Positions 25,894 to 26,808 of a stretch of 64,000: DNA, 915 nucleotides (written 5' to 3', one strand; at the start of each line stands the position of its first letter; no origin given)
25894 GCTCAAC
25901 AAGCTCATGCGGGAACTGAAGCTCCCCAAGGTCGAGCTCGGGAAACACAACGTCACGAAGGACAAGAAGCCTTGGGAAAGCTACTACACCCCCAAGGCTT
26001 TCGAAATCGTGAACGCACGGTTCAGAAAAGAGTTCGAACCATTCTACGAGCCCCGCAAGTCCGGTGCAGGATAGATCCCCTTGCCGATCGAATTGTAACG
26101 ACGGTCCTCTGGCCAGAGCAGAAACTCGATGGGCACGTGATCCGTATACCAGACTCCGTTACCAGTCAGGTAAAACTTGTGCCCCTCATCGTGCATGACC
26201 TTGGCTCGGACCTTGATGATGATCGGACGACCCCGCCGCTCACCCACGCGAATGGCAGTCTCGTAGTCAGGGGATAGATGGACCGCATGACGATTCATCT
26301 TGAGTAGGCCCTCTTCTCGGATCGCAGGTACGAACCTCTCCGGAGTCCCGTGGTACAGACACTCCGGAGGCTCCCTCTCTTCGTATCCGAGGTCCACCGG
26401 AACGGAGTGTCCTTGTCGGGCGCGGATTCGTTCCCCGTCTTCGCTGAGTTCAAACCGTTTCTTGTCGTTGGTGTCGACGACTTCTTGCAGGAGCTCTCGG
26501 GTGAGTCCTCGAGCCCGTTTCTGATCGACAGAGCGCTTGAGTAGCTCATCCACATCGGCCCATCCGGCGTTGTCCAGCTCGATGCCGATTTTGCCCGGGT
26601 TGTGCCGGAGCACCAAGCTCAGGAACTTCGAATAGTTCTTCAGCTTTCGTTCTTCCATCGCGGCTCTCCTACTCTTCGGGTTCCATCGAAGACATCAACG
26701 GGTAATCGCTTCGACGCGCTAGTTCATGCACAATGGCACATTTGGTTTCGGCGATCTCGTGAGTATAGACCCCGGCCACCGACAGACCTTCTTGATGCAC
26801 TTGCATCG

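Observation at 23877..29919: Phage-borne RNA end-healing cluster: RtcB and Tpt1/KptA with ClpS, DUF488, RNase HII and a sulfotransferase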

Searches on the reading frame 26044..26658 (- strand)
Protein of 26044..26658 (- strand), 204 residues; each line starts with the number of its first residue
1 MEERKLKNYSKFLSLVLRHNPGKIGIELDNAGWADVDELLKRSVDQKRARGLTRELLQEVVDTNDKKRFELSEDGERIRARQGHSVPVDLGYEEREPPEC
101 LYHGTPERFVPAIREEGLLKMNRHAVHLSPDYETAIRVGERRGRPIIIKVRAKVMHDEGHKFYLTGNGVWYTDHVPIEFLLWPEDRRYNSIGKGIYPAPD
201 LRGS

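Call 3: search_protein_families(library=pfam, proteins=[window:26044-26658:-], max_evalue=0.01)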
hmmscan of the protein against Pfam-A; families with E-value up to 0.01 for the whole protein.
window:26044-26658:- (204 aa): 1 family
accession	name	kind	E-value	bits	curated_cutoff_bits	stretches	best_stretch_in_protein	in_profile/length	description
PF01885.22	PTS_2-RNA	-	4.6e-49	167.3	26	1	7-173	4-176/177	RNA 2'-phosphotransferase, Tpt1 / KptA family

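Call 4: search_protein_families(library=phrogs, proteins=[window:26044-26658:-], max_evalue=0.001)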
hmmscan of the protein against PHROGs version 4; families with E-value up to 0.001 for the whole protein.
window:26044-26658:- (204 aa): 1 family
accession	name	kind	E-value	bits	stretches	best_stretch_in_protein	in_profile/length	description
phrog_5470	-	DNA, RNA and nucleotide metabolism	4.1e-65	219.7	1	2-180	2-178/183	RNA 2'-phosphotransferase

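Call 10: find_encoding_contigs(protein=window:26044-26658:-, flank=10000, max_places=6)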
Protein window:26044-26658:- (204 aa): 2 contigs read that carry it; 2 places shown.
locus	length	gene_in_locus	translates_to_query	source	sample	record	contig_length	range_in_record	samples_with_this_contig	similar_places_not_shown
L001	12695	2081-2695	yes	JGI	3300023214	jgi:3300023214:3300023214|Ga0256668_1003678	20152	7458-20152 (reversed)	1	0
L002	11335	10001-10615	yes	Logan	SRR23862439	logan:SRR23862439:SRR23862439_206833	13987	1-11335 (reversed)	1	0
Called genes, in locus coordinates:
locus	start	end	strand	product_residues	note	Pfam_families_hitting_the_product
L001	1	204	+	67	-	?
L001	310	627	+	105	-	-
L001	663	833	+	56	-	-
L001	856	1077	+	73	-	PF24729:Acb2_Tad1_hairpin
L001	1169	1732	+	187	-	-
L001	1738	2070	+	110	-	PF02617:ClpS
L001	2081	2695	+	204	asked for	PF01885:PTS_2-RNA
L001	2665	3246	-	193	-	-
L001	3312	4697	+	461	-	PF01139:RtcB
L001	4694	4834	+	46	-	PF01139:RtcB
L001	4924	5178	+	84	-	-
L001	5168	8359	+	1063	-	-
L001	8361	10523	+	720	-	-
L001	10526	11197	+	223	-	PF00782:DSPc (weak)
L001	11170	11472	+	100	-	-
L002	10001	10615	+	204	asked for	PF01885:PTS_2-RNA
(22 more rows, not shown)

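Call 12: search_dna_similar(query=window:26044-26658:-, collection=phages, mode=protein, max_rows=40)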
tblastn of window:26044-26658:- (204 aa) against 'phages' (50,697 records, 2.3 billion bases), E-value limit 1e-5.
Records with a match: 98; places in all: 98; records where one place covers at least 80% of the query: 96.
Best place of each record, by identity: <60% 98.
By first word of the organism name: Erwinia 61; Dickeya 8; Klebsiella 7; Serratia 6; Clostridioides 4; Bacillus 3; Listeria 2; Clostridium 2; Peptoclostridium 1; uncultured 1; and 3 more.
By host as written in the record: Erwinia amylovora 53; Klebsiella pneumoniae 9; Dickeya solani MK10 6; Clostridioides difficile 3; - 3; Listeria monocytogenes 2; Clostridium difficile 2; Dickeya solani 2; and 13 more.
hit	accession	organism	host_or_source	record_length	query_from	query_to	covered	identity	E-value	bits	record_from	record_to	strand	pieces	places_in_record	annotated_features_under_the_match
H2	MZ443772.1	Erwinia phage pEa_SNUABM_23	Erwinia amylovora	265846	2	201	98%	39.5%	4e-37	142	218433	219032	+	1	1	hypothetical protein (x3)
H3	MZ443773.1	Erwinia phage pEa_SNUABM_31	Erwinia amylovora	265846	2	201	98%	39.5%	4e-37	142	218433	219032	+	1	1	hypothetical protein (x3)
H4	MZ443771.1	Erwinia phage pEa_SNUABM_20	Erwinia amylovora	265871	2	201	98%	39.5%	4e-37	142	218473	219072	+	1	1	hypothetical protein (x3)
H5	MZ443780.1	Erwinia phage pEa_SNUABM_40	Erwinia amylovora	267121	2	201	98%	39.5%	4e-37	142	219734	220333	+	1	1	hypothetical protein (x3)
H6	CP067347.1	Clostridioides phage ES-S-0107-01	Clostridioides sp. ES-S-0107-01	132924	5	180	86%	44.9%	1e-48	175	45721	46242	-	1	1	record has no annotation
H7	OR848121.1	Listeria phage LM 4-14-1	Listeria monocytogenes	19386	1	196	96%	40.1%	3e-33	130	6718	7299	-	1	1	record has no annotation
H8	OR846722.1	Listeria phage LM 4-11-1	Listeria monocytogenes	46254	1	196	96%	40.1%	3e-33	130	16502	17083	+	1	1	record has no annotation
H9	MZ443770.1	Erwinia phage pEa_SNUABM_3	Erwinia amylovora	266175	2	201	98%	38.5%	9e-36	137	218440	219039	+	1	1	hypothetical protein (x3)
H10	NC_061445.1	Erwinia phage pEa_SNUABM_3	Erwinia amylovora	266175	2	201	98%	38.5%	9e-36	137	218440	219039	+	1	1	RNA 2'-phosphotransferase | hypothetical protein (x2)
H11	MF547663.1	Clostridioides phage LIBA2945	Clostridioides difficile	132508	10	180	84%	45.0%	1e-47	172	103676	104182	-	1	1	RNA 2'-phosphotransferase-like protein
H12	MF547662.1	Clostridioides phage LIBA6276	Clostridioides difficile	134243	10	180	84%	45.0%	1e-47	172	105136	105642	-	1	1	RNA 2'-phosphotransferase-like protein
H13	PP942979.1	Erwinia phage phB78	Erwinia amylovora Ea102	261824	3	182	88%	42.7%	1e-37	143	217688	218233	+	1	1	RNA 2'-phosphotransferase | hypothetical protein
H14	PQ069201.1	Bacillus phage C30-3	Bacillus sp. C30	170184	10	180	84%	44.4%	3e-38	145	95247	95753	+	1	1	record has no annotation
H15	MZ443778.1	Erwinia phage pEa_SNUABM_30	Erwinia amylovora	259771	3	182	88%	42.2%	4e-37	141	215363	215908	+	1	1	hypothetical protein (x2)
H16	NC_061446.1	Erwinia phage pEa_SNUABM_30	Erwinia amylovora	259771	3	182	88%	42.2%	4e-37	141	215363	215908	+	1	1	RNA 2'-phosphotransferase | hypothetical protein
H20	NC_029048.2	Clostridium phage phiCD211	Clostridium difficile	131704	10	180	84%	42.7%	2e-45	165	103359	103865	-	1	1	kptA: RNA 2'-phosphotransferase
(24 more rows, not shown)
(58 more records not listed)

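Call 13: get_annotated_region(hit=H10, flank=8000)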
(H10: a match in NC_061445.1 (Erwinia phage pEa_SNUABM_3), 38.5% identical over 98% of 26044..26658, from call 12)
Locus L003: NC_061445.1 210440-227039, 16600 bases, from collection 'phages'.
description: Erwinia phage pEa_SNUABM_3, complete genome.
organism: Erwinia phage pEa_SNUABM_3 (NCBI taxid 2869552)
taxonomy: Viruses; Duplodnaviria; Heunggongvirae; Uroviricota; Caudoviricetes; Alexandravirus; Alexandravirus SNUABM3
host: Erwinia amylovora; source: stream water; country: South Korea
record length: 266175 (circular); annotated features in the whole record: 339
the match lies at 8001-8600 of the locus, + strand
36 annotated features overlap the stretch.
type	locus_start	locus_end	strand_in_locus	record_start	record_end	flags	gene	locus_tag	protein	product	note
CDS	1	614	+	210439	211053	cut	-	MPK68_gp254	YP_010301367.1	hypothetical protein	-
CDS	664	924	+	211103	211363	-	-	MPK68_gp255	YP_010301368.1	hypothetical protein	-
CDS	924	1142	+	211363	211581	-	-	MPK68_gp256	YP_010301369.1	endonuclease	-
CDS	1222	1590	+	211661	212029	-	-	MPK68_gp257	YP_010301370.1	hypothetical protein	-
CDS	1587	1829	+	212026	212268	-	-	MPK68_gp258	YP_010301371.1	hypothetical protein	-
CDS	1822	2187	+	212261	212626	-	-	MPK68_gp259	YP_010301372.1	hypothetical protein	-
CDS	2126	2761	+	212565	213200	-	-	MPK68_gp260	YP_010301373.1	hypothetical protein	-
CDS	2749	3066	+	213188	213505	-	-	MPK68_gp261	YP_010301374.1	hypothetical protein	-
CDS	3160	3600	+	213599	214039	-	-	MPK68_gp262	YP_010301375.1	hypothetical protein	-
CDS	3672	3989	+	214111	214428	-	-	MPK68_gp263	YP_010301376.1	hypothetical protein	-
CDS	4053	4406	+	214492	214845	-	-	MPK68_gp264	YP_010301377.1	hypothetical protein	-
CDS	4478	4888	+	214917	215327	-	-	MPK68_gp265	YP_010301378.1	hypothetical protein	-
CDS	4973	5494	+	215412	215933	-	-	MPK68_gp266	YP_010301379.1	hypothetical protein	-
CDS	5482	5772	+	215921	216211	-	-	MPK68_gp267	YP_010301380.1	hypothetical protein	-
CDS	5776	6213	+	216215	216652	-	-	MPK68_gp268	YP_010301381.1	hypothetical protein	-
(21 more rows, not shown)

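Call 14: get_annotated_region(hit=H20, flank=8000)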
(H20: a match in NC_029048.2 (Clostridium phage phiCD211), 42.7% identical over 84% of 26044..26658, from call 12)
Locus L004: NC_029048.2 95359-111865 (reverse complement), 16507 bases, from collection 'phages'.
description: Clostridium phage phiCD211, complete genome.
organism: Clostridium phage phiCD211 (NCBI taxid 1582152)
taxonomy: Viruses; Duplodnaviria; Heunggongvirae; Uroviricota; Caudoviricetes
host: Clostridium difficile; source: -; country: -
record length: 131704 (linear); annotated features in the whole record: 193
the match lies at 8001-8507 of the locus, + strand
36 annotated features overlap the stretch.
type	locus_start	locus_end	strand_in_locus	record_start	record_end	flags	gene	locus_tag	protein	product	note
CDS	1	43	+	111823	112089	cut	-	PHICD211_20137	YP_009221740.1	helix-turn-helix2C Psq domain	Evidence 4 : Homologs of previously reported genes of unknown function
CDS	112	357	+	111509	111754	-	-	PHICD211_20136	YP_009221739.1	hypothetical protein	Evidence 4 : Homologs of previously reported genes of unknown function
CDS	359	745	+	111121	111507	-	-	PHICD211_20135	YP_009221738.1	protease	Evidence 4 : Homologs of previously reported genes of unknown function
CDS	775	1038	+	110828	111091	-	-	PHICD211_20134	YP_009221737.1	hypothetical protein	Evidence 4 : Homologs of previously reported genes of unknown function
CDS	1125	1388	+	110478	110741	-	-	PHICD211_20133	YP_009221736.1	helix-turn-helix domain-containing protein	Evidence 4 : Homologs of previously reported genes of unknown function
CDS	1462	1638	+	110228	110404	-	-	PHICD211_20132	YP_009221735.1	hypothetical protein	Evidence 5 : No homology to any previously reported sequences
CDS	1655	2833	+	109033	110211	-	-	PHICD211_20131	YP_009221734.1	hypothetical protein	Evidence 5 : No homology to any previously reported sequences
CDS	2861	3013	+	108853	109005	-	-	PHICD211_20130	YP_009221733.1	hypothetical protein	Evidence 5 : No homology to any previously reported sequences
CDS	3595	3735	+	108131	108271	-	-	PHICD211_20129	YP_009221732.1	hypothetical protein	Evidence 5 : No homology to any previously reported sequences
CDS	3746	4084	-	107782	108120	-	-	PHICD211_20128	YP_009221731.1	helix-turn-helix domain-containing protein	-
CDS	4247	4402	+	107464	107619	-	-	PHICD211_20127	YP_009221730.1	hypothetical protein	Evidence 5 : No homology to any previously reported sequences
CDS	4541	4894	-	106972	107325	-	-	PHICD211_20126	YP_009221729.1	helix-turn-helix domain-containing protein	Evidence 5 : No homology to any previously reported sequences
CDS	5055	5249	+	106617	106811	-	-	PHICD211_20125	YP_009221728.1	putative phage-related DNA binding protein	Evidence 3 : Function proposed based on presence of conserved amino acid motif, structural feature or limited homology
CDS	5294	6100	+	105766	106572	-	-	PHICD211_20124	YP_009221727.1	anti-repressor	Evidence 5 : No homology to any previously reported sequences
CDS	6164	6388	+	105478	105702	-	-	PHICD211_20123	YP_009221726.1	hypothetical protein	Evidence 5 : No homology to any previously reported sequences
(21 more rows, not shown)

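Call 16: search_protein_families(library=ncbifam, proteins=[window:26044-26658:-], max_evalue=0.01)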
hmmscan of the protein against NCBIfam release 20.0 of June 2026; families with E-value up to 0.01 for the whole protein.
window:26044-26658:- (204 aa): 4 families
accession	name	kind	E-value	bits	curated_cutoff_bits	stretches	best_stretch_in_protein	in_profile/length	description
NF002014.0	PRK00819.1-4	equivalog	1.5e-73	246.6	239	1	1-180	1-178/182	RNA 2'-phosphotransferase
NF002013.0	PRK00819.1-2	equivalog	3e-54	183.3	231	1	6-180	7-178/183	RNA 2'-phosphotransferase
NF002012.0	PRK00819.1-1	equivalog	4.8e-53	179.7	233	1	2-182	5-184/184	RNA 2'-phosphotransferase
NF002015.0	PRK00819.1-5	equivalog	4.6e-34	117.8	279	1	3-181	31-205/210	RNA 2'-phosphotransferase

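Call 18: search_solved_structures(query=window:26044-26658:-, show_alignments=2)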
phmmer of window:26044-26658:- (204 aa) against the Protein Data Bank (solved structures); distinct sequences matched with E-value up to 0.001: 13.
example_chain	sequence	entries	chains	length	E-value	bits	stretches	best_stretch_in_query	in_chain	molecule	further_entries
7kw8_A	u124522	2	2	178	6.3e-56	192.5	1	8-180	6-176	tRNA 2'-phosphotransferase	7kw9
6ede_A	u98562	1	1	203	4.7e-39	137.4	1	9-180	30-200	Probable RNA 2'-phosphotransferase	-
6e3a_A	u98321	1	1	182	8.1e-39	136.6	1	9-180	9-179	Probable RNA 2'-phosphotransferase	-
9ld4_A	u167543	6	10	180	2.4e-31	112.2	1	6-178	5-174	Probable RNA 2'-phosphotransferase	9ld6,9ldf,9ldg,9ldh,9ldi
8tfi_A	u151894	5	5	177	9.6e-31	110.3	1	9-179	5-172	Probable RNA 2'-phosphotransferase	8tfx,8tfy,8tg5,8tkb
9ldc_A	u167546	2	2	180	1.4e-30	109.7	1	6-178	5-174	Probable RNA 2'-phosphotransferase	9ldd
9ld3_A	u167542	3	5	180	1.5e-30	109.6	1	6-178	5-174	Probable RNA 2'-phosphotransferase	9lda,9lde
8tfz_A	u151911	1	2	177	8.1e-29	104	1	9-179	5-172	Probable RNA 2'-phosphotransferase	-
1wfx_A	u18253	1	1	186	2.8e-24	89.1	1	9-184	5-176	Probable RNA 2'-phosphotransferase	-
8tg3_A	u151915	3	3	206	3.5e-24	88.8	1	9-181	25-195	Probable RNA 2'-phosphotransferase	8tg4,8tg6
7yw3_A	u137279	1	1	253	7.8e-13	51.7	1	8-180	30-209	tRNA 2'-phosphotransferase 1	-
7yw4_A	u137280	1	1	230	1.1e-10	44.7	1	8-180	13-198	tRNA 2'-phosphotransferase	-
7yw2_A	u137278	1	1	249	1.1e-10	44.7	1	8-180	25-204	tRNA 2'-phosphotransferase 1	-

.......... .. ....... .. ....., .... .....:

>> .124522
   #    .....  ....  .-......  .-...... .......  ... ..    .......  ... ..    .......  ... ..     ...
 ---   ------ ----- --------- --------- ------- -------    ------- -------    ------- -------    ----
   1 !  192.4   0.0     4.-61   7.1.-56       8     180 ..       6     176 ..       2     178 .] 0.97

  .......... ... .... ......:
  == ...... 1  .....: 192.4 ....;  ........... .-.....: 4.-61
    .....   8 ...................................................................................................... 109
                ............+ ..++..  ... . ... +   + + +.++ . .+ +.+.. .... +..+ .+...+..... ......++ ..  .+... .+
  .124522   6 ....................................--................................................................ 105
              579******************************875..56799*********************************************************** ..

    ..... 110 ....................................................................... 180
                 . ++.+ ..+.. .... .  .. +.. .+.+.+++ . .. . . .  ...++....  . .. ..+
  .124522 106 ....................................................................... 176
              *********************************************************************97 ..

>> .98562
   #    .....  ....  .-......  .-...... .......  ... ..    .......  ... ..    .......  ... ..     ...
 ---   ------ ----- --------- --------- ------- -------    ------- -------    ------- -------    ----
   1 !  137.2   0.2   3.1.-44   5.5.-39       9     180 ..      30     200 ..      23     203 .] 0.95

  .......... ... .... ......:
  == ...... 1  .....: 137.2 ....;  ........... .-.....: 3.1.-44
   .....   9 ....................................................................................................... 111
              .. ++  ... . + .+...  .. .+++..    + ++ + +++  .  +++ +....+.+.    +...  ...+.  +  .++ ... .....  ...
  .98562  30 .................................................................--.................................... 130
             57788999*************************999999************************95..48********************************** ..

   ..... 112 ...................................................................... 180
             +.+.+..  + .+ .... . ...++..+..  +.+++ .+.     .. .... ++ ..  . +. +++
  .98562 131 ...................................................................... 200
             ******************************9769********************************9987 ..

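Call 25: find_related_loci(query=window:26044-26658:-, collection=viral_contigs, flank=10000)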
Query window:26044-26658:- (204 aa) in viral_contigs; peptide patterns used: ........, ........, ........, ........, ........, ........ (x = any residue, [..] = any of these).
5 stretches matched a pattern; 5 encode a relative of the query (tblastn E <= 1e-3); 5 distinct loci.
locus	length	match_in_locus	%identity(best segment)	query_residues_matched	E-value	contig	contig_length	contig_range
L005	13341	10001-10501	57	10-181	3e-57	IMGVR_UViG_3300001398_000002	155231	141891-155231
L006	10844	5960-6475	53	7-180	7e-57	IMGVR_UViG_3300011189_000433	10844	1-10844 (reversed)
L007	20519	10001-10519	48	12-180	3e-46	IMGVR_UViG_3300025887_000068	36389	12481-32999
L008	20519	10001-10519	48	12-180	3e-46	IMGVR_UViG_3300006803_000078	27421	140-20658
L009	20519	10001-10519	48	12-180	3e-46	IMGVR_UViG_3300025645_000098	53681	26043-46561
